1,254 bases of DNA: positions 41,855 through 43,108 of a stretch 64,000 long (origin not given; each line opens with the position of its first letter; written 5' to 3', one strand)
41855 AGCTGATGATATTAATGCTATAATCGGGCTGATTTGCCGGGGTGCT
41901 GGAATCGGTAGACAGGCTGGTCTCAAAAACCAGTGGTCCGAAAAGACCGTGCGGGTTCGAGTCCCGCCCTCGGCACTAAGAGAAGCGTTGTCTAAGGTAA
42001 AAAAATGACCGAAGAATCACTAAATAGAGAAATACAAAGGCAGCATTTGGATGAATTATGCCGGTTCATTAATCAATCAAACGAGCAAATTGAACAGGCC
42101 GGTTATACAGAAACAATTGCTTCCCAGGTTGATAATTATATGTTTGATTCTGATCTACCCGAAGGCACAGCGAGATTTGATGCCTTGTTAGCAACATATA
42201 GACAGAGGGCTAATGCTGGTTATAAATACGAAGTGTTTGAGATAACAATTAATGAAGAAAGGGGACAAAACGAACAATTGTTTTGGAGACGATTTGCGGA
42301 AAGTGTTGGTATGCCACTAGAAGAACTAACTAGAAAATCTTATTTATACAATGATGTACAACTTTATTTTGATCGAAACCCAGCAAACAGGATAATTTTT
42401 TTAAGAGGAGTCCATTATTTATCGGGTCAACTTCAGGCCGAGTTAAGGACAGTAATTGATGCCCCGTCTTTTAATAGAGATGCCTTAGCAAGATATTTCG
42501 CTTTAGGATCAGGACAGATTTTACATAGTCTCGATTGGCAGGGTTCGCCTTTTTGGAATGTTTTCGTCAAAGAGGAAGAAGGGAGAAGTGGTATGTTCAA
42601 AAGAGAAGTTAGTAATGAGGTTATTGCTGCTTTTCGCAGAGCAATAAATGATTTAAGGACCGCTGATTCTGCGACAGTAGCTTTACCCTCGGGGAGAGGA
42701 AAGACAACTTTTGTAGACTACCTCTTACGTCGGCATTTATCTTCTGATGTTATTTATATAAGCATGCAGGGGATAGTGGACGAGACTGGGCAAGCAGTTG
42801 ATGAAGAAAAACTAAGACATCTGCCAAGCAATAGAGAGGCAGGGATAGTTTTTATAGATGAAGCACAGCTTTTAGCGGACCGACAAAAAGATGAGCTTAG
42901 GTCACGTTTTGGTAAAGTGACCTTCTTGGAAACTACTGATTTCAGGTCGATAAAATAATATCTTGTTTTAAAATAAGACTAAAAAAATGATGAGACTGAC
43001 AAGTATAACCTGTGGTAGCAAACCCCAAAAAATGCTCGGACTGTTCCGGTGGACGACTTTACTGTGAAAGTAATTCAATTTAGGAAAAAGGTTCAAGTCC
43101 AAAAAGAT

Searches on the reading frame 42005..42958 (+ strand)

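Call 86: search_protein_families(library=pfam, proteins=[window:42005-42958:+], max_evalue=0.001)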
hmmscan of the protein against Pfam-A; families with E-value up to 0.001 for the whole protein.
window:42005-42958:+ (317 aa): 3 families
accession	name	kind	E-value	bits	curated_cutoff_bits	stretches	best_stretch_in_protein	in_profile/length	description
PF13401.12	AAA_22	-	1.1e-06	29.4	27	0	64-156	24-111/130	AAA domain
PF00004.35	AAA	-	2.6e-05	25.1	21.2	1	228-295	6-74/131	ATPase family associated with various cellular activities (AAA)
PF13173.12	AAA_14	-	0.00038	20.9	27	0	232-292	14-76/129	AAA domain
